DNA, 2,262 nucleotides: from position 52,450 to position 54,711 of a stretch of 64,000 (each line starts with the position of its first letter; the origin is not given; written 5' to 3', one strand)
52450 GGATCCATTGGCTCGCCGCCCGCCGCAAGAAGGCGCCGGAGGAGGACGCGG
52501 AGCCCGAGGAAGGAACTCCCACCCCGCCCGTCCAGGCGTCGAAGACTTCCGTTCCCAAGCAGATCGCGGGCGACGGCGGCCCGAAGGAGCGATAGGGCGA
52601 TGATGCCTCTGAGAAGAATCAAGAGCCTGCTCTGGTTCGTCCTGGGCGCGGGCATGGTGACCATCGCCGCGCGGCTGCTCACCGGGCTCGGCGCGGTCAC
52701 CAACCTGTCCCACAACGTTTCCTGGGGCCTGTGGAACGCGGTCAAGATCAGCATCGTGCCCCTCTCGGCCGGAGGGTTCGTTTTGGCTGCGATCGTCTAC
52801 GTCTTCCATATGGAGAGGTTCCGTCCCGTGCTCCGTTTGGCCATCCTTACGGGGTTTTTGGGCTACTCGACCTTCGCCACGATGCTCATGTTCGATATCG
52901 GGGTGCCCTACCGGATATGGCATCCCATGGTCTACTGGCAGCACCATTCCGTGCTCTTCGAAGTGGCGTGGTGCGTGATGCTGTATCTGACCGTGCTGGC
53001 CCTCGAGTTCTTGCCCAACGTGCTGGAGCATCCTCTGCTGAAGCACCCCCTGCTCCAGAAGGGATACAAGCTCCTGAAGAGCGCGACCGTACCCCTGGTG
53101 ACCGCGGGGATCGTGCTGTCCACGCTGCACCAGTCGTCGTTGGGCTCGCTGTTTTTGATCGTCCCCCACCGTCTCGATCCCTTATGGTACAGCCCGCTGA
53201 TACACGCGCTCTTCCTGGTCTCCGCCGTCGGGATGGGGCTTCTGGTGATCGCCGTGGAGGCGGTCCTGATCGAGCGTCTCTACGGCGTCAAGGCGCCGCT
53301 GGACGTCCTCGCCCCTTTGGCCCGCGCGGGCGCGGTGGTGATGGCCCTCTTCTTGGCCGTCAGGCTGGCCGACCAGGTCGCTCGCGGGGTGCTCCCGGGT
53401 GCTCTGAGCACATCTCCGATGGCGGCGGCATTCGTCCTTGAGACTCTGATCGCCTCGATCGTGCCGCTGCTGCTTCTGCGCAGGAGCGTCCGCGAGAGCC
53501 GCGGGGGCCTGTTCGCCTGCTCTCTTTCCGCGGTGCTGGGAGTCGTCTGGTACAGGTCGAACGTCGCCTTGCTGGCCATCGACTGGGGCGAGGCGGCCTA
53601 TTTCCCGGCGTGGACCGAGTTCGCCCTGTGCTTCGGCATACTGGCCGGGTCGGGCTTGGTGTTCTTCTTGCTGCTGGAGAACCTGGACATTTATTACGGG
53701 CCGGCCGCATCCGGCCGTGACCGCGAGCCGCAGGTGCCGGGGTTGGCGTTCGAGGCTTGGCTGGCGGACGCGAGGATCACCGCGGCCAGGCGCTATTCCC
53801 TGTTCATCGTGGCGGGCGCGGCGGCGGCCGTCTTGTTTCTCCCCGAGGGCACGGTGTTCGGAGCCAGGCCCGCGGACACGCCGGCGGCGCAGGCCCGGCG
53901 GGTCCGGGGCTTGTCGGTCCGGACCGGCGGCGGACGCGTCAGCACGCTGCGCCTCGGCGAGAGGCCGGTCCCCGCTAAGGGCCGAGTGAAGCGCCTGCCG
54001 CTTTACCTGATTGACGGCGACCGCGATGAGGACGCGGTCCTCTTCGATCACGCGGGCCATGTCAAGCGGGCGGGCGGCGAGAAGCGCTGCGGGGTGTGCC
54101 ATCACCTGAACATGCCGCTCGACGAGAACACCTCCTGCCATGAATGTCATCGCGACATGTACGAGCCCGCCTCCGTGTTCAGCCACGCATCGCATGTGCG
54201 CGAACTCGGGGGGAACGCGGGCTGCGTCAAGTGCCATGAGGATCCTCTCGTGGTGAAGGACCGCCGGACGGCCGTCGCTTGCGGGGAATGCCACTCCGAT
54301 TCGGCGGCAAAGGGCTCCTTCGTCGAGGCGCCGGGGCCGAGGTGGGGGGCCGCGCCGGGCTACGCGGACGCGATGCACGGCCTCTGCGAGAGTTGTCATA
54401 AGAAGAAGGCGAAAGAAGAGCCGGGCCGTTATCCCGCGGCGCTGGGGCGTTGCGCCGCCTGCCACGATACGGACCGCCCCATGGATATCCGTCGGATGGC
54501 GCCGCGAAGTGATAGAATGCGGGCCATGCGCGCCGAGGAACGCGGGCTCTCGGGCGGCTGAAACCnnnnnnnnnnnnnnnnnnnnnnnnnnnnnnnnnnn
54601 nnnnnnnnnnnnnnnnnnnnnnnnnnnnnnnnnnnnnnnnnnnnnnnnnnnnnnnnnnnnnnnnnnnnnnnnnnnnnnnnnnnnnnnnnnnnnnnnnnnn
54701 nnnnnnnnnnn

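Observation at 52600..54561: NrfD-family membrane subunit carrying a C-terminal hexaheme cytochrome c domain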

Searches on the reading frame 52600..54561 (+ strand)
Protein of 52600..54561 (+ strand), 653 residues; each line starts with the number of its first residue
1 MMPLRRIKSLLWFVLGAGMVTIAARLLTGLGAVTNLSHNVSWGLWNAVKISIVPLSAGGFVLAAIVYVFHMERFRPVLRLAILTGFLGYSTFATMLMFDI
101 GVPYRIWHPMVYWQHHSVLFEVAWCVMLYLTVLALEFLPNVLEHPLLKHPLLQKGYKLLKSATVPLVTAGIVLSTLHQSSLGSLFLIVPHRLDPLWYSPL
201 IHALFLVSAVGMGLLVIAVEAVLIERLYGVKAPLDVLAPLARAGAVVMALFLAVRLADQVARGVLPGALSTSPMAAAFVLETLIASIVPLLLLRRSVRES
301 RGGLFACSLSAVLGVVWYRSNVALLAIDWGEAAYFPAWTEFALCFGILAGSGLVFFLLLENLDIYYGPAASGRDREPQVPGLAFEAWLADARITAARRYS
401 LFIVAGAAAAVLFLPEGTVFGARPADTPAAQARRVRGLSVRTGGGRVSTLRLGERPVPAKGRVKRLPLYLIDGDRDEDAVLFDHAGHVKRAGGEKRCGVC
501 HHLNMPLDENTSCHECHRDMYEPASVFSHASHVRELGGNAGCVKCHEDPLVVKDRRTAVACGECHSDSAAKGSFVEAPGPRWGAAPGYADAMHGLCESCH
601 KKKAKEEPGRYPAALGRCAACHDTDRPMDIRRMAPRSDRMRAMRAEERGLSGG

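Call 3: search_protein_families(library=pfam, proteins=[window:52600-54561:+], max_evalue=0.01)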
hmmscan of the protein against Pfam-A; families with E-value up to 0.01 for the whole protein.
window:52600-54561:+ (653 aa): 5 families
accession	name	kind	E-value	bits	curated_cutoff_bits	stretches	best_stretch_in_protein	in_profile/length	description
PF03916.19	NrfD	-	3e-19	70.2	25.8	1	33-319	2-301/313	Polysulphide reductase, NrfD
PF02085.21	Cytochrom_CIII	-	2.3e-11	44.3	22.9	2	477-565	18-101/101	Class III cytochrome C family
PF14522.11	Cytochrome_C7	-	9e-08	32.3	24.8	2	526-601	2-67/67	Cytochrome c7 and related cytochrome c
PF14537.11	Cytochrom_c3_2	-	3.2e-05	24.7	25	0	595-629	8-40/79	Cytochrome c3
PF22113.1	Mtrc-MtrF_II-IV_dom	-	0.00073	19.5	30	1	539-627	6-93/176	Outer membrane cytochrome MtrC/MtrF-like, domains II/IV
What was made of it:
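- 52600..54561 (+): Fused gene, 653 aa: NrfD (HmcC/HybB-like) domain + 11th helix + six-haem class III cytochrome c domain. Pfam NrfD + Cytochrom_CIII/C7 (call 3).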

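Call 5: find_homologous_proteins(query=window:52600-54558:+, max_evalue=0.00001)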
Query window:52600-54558:+ (653 aa): 3746 proteins with E <= 0.00001 among 8000 candidates; the best 120 are listed.
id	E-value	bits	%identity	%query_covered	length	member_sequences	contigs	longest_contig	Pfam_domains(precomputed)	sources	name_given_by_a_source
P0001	0.0e+0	1482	100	100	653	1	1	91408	PF03916.20,PF02085.22,PF14522.12,PF22113.2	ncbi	ncbi:MAG: NrfD/PsrC family molybdoenzyme membrane anchor subunit [Elusimicrobiota bacterium]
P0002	6.5e-290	982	69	97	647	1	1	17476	PF03916.20,PF02085.22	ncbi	ncbi:NrfD/PsrC family molybdoenzyme membrane anchor subunit [Elusimicrobiota bacterium]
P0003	4.2e-282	956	64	98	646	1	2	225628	PF03916.20,PF02085.22,PF14522.12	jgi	-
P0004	2.6e-277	940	66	97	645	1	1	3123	PF03916.20,PF02085.22,PF14522.12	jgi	jgi:Ni/Fe-hydrogenase subunit HybB-like protein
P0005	5.4e-264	896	63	100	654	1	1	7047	PF03916.20,PF02085.22,PF14522.12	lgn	-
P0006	1.7e-237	808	61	98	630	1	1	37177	PF03916.20,PF02085.22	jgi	-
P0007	8.3e-223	760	55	100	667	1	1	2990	PF03916.20,PF02085.22,PF14522.12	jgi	jgi:Ni/Fe-hydrogenase subunit HybB-like protein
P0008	1.6e-221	756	56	97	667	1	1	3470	PF03916.20,PF02085.22,PF14522.12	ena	-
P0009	8.2e-218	743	54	100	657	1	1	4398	PF03916.20,PF02085.22,PF14522.12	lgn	-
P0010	1.8e-217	742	55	97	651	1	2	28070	PF03916.20,PF02085.22,PF14522.12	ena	-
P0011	2.0e-215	735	53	99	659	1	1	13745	PF03916.20,PF02085.22,PF14522.12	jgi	jgi:Ni/Fe-hydrogenase subunit HybB-like protein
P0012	3.9e-215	734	54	98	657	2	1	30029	PF03916.20,PF02085.22,PF14522.12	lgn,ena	-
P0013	9.7e-215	733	55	94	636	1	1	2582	PF03916.20,PF02085.22,PF14522.12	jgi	-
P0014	5.8e-212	724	52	99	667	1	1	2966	PF03916.20,PF02085.22,PF14522.12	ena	-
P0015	1.3e-210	720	54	98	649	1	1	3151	PF03916.20,PF02085.22,PF14522.12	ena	-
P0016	1.1e-207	710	53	98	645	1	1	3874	PF03916.20,PF02085.22,PF14522.12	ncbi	-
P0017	1.7e-200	686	50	97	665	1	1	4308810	PF03916.20,PF02085.22,PF14522.12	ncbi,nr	ncbi:MAG: Ni/Fe-hydrogenase cytochrome b subunit [Candidatus Latescibacterota bacterium]|nr:MAG: Ni/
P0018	8.6e-196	671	50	98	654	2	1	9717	PF03916.20,PF02085.22,PF14522.12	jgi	jgi:Ni/Fe-hydrogenase subunit HybB-like protein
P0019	5.5e-191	655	49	97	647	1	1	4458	PF03916.20,PF02085.22,PF14522.12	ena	-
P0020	6.2e-191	655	50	99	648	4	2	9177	PF03916.20,PF02085.22,PF14522.12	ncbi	-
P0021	1.0e-190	654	49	98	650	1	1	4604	PF03916.20,PF02085.22,PF14522.12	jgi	jgi:Ni/Fe-hydrogenase subunit HybB-like protein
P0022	1.5e-190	653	49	97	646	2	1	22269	PF03916.20,PF02085.22,PF14522.12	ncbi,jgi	jgi:Ni/Fe-hydrogenase subunit HybB-like protein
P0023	2.0e-190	653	52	98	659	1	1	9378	PF03916.20,PF02085.22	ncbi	-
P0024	5.4e-190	651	49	98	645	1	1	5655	PF14537.12,PF03916.20,PF02085.22,PF14522.12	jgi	jgi:Ni/Fe-hydrogenase subunit HybB-like protein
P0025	6.1e-190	651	48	98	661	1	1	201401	PF14537.12,PF03916.20,PF02085.22,PF14522.12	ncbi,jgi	jgi:Ni/Fe-hydrogenase subunit HybB-like protein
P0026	6.7e-190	651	49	97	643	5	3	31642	PF03916.20,PF02085.22,PF14522.12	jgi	jgi:Ni/Fe-hydrogenase subunit HybB-like protein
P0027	7.8e-190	651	49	98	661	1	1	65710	PF03916.20,PF02085.22,PF14522.12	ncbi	-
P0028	2.1e-189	649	49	97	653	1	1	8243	PF03916.20,PF02085.22,PF14522.12,PF22113.2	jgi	-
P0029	5.7e-189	648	50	96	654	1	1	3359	PF14537.12,PF03916.20,PF02085.22,PF14522.12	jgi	jgi:Ni/Fe-hydrogenase subunit HybB-like protein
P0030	1.5e-188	647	50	96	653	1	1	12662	PF03916.20,PF02085.22,PF14522.12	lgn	-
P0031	2.3e-188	646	48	97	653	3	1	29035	PF03916.20,PF02085.22,PF14522.12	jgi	jgi:Ni/Fe-hydrogenase subunit HybB-like protein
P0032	4.0e-188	645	49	96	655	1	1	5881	PF03916.20,PF02085.22,PF14522.12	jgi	jgi:Ni/Fe-hydrogenase subunit HybB-like protein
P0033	4.2e-188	645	50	97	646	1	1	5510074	PF03916.20,PF02085.22,PF14522.12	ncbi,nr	ncbi:MAG: Ni/Fe-hydrogenase cytochrome b subunit [Gemmatimonadota bacterium]|nr:MAG: Ni/Fe-hydrogena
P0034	4.3e-188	645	48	97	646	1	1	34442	PF03916.20,PF02085.22,PF14522.12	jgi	jgi:Ni/Fe-hydrogenase subunit HybB-like protein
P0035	4.9e-188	645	49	96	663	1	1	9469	PF03916.20,PF02085.22,PF14522.12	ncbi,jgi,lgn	-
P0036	5.5e-188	645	49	99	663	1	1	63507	PF03916.20,PF02085.22,PF14522.12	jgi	jgi:Ni/Fe-hydrogenase subunit HybB-like protein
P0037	2.4e-187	643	49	98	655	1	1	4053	PF14537.12,PF03916.20,PF02085.22,PF14522.12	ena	-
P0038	4.3e-187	642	48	100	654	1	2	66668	PF03916.20,PF02085.22,PF14522.12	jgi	jgi:Ni/Fe-hydrogenase subunit HybB-like protein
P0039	5.9e-187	641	49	96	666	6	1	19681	PF03916.20,PF02085.22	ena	-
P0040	6.4e-187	641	50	97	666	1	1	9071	PF14537.12,PF03916.20,PF02085.22,PF14522.12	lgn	-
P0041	7.8e-187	641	51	96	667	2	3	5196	PF03916.20,PF02085.22,PF14522.12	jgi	-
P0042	9.3e-187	641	47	97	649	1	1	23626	PF03916.20,PF02085.22,PF14522.12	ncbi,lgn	-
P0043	1.3e-186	640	48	99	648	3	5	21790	PF03916.20,PF02085.22,PF14522.12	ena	-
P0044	3.1e-186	639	49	96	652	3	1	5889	PF03916.20,PF02085.22,PF14522.12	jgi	jgi:Ni/Fe-hydrogenase subunit HybB-like protein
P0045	3.3e-186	639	48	97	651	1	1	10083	PF03916.20,PF02085.22,PF14522.12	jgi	-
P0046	3.4e-186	639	49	97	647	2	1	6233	PF03916.20,PF02085.22,PF14522.12,PF22113.2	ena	-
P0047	4.6e-186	638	49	99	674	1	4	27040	PF03916.20,PF02085.22,PF14522.12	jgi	jgi:Ni/Fe-hydrogenase subunit HybB-like protein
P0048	1.2e-185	637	48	97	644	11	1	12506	PF03916.20,PF02085.22,PF14522.12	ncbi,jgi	ncbi:MAG: NrfD/PsrC family molybdoenzyme membrane anchor subunit [Planctomycetota bacterium]|jgi:Ni/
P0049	4.4e-185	635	49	98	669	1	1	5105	PF14537.12,PF03916.20,PF02085.22,PF14522.12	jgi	jgi:Ni/Fe-hydrogenase subunit HybB-like protein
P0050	5.8e-185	635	49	96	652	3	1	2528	PF03916.20,PF02085.22,PF14522.12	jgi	jgi:Ni/Fe-hydrogenase subunit HybB-like protein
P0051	8.1e-185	634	49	97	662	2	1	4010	PF14537.12,PF03916.20,PF02085.22,PF14522.12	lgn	-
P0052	9.3e-185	634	49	98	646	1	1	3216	PF03916.20,PF02085.22,PF14522.12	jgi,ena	-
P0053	3.0e-184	632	49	97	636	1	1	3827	PF03916.20,PF02085.22,PF14522.12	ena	-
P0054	6.2e-184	631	47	100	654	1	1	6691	PF03916.20,PF02085.22,PF14522.12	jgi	jgi:Ni/Fe-hydrogenase subunit HybB-like protein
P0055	1.7e-183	630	49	95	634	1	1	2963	PF03916.20,PF02085.22,PF14522.12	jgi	jgi:Ni/Fe-hydrogenase subunit HybB-like protein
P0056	1.8e-183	630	48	97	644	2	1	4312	PF14537.12,PF03916.20,PF02085.22,PF14522.12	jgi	-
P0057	3.2e-183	629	49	97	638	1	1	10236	PF03916.20,PF02085.22,PF14522.12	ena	-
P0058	3.7e-183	629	50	95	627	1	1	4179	PF03916.20,PF02085.22,PF14522.12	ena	-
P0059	1.8e-182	627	47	96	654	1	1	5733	PF03916.20,PF02085.22,PF14522.12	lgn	-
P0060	1.8e-182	627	48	97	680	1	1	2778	PF14537.12,PF03916.20,PF02085.22,PF14522.12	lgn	-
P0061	1.6e-181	623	49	96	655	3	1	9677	PF14537.12,PF03916.20,PF02085.22,PF14522.12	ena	-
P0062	2.7e-181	623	47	96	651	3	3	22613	PF03916.20,PF02085.22,PF14522.12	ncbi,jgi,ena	-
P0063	2.7e-181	623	48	98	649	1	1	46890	PF03916.20,PF02085.22,PF14522.12,PF22113.2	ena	-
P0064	3.6e-181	622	48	99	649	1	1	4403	PF03916.20,PF02085.22,PF14522.12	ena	-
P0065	4.9e-181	622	49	97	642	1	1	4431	PF03916.20,PF02085.22,PF14522.12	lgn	-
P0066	6.2e-181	621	47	99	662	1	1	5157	PF14537.12,PF03916.20,PF02085.22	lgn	-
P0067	6.4e-181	621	48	100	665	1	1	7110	PF03916.20,PF02085.22,PF14522.12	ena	-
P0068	8.0e-181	621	49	97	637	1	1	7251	PF03916.20,PF02085.22,PF14522.12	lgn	-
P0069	2.0e-180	620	49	97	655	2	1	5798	PF03916.20,PF02085.22,PF14522.12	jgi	jgi:Ni/Fe-hydrogenase subunit HybB-like protein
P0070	3.8e-180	619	46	98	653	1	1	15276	PF14537.12,PF03916.20,PF02085.22,PF14522.12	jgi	-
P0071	7.5e-180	618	46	100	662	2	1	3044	PF03916.20,PF02085.22,PF14522.12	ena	-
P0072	1.1e-179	617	47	97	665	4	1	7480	PF03916.20,PF02085.22,PF14522.12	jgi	jgi:Ni/Fe-hydrogenase subunit HybB-like protein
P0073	2.1e-179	616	47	98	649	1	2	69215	PF14537.12,PF03916.20,PF02085.22,PF14522.12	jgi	jgi:Ni/Fe-hydrogenase subunit HybB-like protein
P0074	2.4e-179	616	45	100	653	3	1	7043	PF03916.20,PF02085.22,PF14522.12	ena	-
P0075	3.5e-179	616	47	97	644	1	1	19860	PF03916.20,PF02085.22,PF14522.12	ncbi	-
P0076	7.1e-179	615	48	97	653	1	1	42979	PF03916.20,PF02085.22,PF14522.12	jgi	jgi:Ni/Fe-hydrogenase subunit HybB-like protein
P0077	1.2e-178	614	47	99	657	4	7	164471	PF03916.20,PF02085.22,PF14522.12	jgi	jgi:Ni/Fe-hydrogenase subunit HybB-like protein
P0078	1.8e-178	613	48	97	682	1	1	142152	PF03916.20,PF02085.22,PF14522.12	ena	-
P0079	3.3e-178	612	48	97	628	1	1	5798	PF03916.20,PF02085.22,PF14522.12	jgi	-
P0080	4.6e-178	612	47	99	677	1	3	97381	PF03916.20,PF02085.22,PF14522.12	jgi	jgi:Ni/Fe-hydrogenase subunit HybB-like protein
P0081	5.0e-178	612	48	99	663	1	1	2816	PF03916.20,PF02085.22,PF14522.12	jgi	jgi:Ni/Fe-hydrogenase subunit HybB-like protein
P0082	6.0e-178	612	48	97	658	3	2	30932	PF03916.20,PF02085.22,PF14522.12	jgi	jgi:Ni/Fe-hydrogenase subunit HybB-like protein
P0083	9.1e-178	611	48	97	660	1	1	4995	PF03916.20,PF02085.22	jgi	-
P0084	1.2e-177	611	47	97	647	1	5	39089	PF02085.22,PF14522.12,PF22113.2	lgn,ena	-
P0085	1.6e-177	610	46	97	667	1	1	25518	PF03916.20,PF02085.22,PF14522.12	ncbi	-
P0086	1.6e-177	610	47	97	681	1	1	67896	PF14537.12,PF03916.20,PF02085.22,PF14522.12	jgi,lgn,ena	-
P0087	2.2e-177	610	46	96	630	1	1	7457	PF03916.20,PF02085.22,PF14522.12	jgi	jgi:Ni/Fe-hydrogenase subunit HybB-like protein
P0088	3.4e-177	609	47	97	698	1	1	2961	PF03916.20,PF02085.22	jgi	jgi:Ni/Fe-hydrogenase subunit HybB-like protein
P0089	9.8e-177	608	46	98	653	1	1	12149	PF14537.12,PF03916.20,PF02085.22,PF14522.12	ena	-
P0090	1.8e-176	607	46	99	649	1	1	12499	PF03916.20,PF02085.22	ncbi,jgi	-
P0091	1.8e-176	607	47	97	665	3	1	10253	PF03916.20,PF02085.22,PF14522.12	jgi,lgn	-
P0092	2.4e-176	606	47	98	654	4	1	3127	PF03916.20,PF02085.22,PF14522.12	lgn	-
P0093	2.4e-176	606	46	97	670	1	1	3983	PF03916.20,PF02085.22,PF14522.12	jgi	-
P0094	2.6e-176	606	47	97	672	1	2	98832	PF03916.20,PF02085.22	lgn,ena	-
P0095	5.0e-176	605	47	98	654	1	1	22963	PF03916.20,PF02085.22,PF14522.12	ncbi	-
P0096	5.6e-176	605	46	97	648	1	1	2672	PF03916.20,PF02085.22,PF14522.12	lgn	-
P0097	1.3e-175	604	46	99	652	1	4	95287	PF03916.20,PF02085.22,PF14522.12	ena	-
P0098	1.3e-175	604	46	97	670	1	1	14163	PF03916.20,PF02085.22,PF14522.12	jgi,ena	-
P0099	1.4e-175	604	46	97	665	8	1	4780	PF03916.20,PF02085.22,PF14522.12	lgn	-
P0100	1.7e-175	603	46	99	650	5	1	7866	PF03916.20,PF02085.22,PF14522.12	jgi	jgi:Ni/Fe-hydrogenase subunit HybB-like protein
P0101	3.5e-175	602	46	100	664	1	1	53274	PF03916.20,PF02085.22,PF14522.12,PF22113.2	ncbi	-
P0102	3.9e-175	602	45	98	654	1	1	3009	PF03916.20,PF02085.22,PF14522.12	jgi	jgi:Ni/Fe-hydrogenase subunit HybB-like protein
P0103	4.6e-175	602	49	96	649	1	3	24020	PF14537.12,PF03916.20,PF02085.22,PF14522.12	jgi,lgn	jgi:Ni/Fe-hydrogenase subunit HybB-like protein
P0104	5.1e-175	602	47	97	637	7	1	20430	PF03916.20,PF02085.22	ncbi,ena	-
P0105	8.2e-175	601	46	97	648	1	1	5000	PF03916.20,PF02085.22,PF14522.12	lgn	-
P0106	2.5e-174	600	45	97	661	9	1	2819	PF03916.20,PF02085.22,PF14522.12,PF22113.2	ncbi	-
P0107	2.5e-174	600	47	97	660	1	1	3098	PF03916.20,PF02085.22,PF14522.12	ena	-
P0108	2.7e-174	600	47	97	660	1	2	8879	PF03916.20,PF02085.22,PF14522.12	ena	-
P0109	2.7e-174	600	47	97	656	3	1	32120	PF03916.20,PF02085.22,PF14522.12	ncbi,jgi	ncbi:MAG: Ni/Fe-hydrogenase cytochrome b subunit [Gemmatimonadales bacterium]|jgi:Ni/Fe-hydrogenase 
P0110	3.0e-174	599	48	97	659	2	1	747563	PF14537.12,PF03916.20,PF02085.22,PF14522.12,PF22113.2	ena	-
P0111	3.2e-174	599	46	100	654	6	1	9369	PF14537.12,PF03916.20,PF02085.22,PF14522.12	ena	-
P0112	3.4e-174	599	47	99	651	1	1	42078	PF14537.12,PF03916.20,PF02085.22,PF14522.12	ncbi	-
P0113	5.9e-174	598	46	98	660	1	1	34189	PF03916.20,PF02085.22,PF22113.2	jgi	jgi:Ni/Fe-hydrogenase subunit HybB-like protein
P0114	5.2e-173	595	48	97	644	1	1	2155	PF03916.20,PF02085.22,PF14522.12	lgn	-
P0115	6.1e-173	595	46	97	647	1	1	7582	PF03916.20,PF02085.22,PF14522.12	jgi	-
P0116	8.7e-173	595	46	97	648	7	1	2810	PF03916.20,PF02085.22,PF14522.12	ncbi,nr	ncbi:MAG: Ni/Fe-hydrogenase cytochrome b subunit [Gemmatimonadetes bacterium]|nr:Ni/Fe-hydrogenase c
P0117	1.1e-172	594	47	98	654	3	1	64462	PF03916.20,PF02085.22,PF14522.12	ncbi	-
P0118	1.3e-172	594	46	96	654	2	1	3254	PF03916.20,PF02085.22,PF14522.12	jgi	-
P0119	1.7e-172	594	46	98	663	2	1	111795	PF03916.20,PF02085.22,PF14522.12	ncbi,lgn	-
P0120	2.1e-172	593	46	99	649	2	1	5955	PF03916.20,PF02085.22,PF14522.12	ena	-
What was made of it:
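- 52600..54561 (+): 100% identical to an NCBI protein from an Elusimicrobiota MAG, and same-length homologues share the architecture (call 5).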

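Call 9: search_protein_families(library=ncbifam, proteins=[window:52600-54561:+], max_evalue=0.001)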
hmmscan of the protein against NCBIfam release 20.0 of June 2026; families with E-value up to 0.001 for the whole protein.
window:52600-54561:+ (653 aa): 6 families
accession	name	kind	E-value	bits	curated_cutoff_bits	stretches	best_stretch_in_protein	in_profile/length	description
NF045714.1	sulf_resp_HmcC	equivalog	2.9e-66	224.3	550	1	12-366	9-369/376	sulfate respiration complex protein HmcC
NF008133.1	PRK10881.1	equivalog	2.1e-65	221.7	450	1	10-361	18-370/377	Ni/Fe-hydrogenase cytochrome b subunit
NF041784.1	mnquin_red_QrcD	equivalog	9.1e-36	124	570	1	12-360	26-396/408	menaquinone reductase integral membrane subunit QrcD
NF045798.1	DsrP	equivalog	1.3e-06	28.1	350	1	10-254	18-239/346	sulfate reduction electron transfer complex DsrMKJOP subunit DsrP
NF045713.1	CxxCH_16_HmcA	equivalog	2.9e-06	26.1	400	1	552-639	192-271/541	sulfate respiration complex hexadecaheme cytochrome HmcA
NF047727.1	4hemeCytCCctA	equivalog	0.00034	20.7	180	0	594-630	38-72/109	tetraheme c-type cytochrome CctA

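Call 14: find_related_loci(query=A1, collection=genome_contigs, flank=8000)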
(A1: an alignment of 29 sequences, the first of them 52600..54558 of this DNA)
Query A1 (653 aa) in genome_contigs; peptide patterns used: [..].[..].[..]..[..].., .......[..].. (x = any residue, [..] = any of these).
599 stretches matched a pattern (row limit reached: there are more); 581 encode a relative of the query (tblastn E <= 1e-3); the best 80 are kept; 80 distinct loci.
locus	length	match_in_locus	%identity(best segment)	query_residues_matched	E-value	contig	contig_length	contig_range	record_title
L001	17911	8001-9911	50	7-640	0e+0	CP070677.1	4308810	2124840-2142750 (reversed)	MAG: Candidatus Latescibacterota bacterium isolate bin70 chromosome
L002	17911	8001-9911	47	7-635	0e+0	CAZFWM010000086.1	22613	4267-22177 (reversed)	MAG TPA_asm: uncultured Thermodesulfobacteriota bacterium isolate SRP077602_co7_231 genome assembly, contig: NODE_11409_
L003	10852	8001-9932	46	4-649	8e-177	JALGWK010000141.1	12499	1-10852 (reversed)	MAG: bacterium isolate Meg22_46_Bin_213 Meg22_46_Bin_213_scaffold_52956, whole genome shotgun sequence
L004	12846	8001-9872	47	1-623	1e-175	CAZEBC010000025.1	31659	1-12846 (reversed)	MAG TPA_asm: uncultured bacterium isolate binchicken_co107_64 genome assembly, contig: NODE_3558_length_31659_cov_11.574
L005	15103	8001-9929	46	4-639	9e-174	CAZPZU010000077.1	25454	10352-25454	MAG TPA_asm: uncultured Gemmatimonadaceae bacterium isolate SRP214966_co3_109 genome assembly, contig: NODE_2325_length_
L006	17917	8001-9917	45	4-648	5e-173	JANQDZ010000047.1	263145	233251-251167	MAG: Longimicrobiales bacterium isolate PL23a_bin.107 k99_2022167, whole genome shotgun sequence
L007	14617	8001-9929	46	4-635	2e-172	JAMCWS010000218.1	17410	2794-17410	MAG: bacterium isolate FK_Sedi_B_Bin.51 NODE_11915_length_17410_cov_1.72713, whole genome shotgun sequence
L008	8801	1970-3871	45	4-639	3e-171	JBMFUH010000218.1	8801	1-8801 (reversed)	MAG: Isosphaeraceae bacterium isolate KM4347-34 NODE_2410_length_8801_cov_3.957009, whole genome shotgun sequence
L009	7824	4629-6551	45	4-635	5e-171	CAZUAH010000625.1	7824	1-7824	MAG TPA_asm: uncultured Pirellulaceae bacterium isolate SRP077602_co5_269 genome assembly, contig: NODE_37280_length_782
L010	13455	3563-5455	45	4-640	3e-170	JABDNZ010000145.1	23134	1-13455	MAG: Gemmatimonadetes bacterium isolate Site_A17 k127_144462, whole genome shotgun sequence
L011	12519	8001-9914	45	4-635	1e-167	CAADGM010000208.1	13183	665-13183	uncultured planctomycete isolate PLA2.fa.gz genome assembly, contig: k127_1140696, whole genome shotgun sequence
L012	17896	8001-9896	44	4-635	5e-166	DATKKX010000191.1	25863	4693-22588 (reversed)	MAG TPA_asm: Phycisphaerae bacterium isolate SMAG_U14669 k141_1365170, whole genome shotgun sequence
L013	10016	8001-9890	47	4-635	6e-166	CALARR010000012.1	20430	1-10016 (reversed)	MAG TPA_asm: uncultured Planctomycetales bacterium isolate SRR3330210_bin.80_CONCOCT_v1.1_MAG genome assembly, contig: E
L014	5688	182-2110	45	4-635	1e-167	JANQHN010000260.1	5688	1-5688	MAG: Phycisphaerae bacterium isolate PL23b_bin.97 k99_169415, whole genome shotgun sequence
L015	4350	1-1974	46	29-639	5e-170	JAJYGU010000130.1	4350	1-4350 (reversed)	MAG: Planctomycetota bacterium isolate DBS1-3.bin21 NODE_47768_length_4350_cov_1.30855, whole genome shotgun sequence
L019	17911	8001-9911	45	4-635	1e-161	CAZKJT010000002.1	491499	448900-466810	MAG TPA_asm: uncultured Planctomycetales bacterium isolate binchicken_co179_117 genome assembly, contig: NODE_50_length_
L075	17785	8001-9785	34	3-630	2e-108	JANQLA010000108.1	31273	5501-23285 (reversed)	MAG: Melioribacteraceae bacterium isolate PL25a_bin.33 k99_1644830, whole genome shotgun sequence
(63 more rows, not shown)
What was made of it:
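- Eighty independent genomes encode full-length matches on one strand and frame (call 14).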

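Call 22: search_solved_structures(query=window:52600-54558:+, max_evalue=0.01, show_alignments=0)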
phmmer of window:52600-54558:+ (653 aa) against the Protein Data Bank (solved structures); distinct sequences matched with E-value up to 0.01: 0.
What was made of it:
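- Tried and rejected: Solved structures by sequence: a single-sequence PDB search found nothing (call 22).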
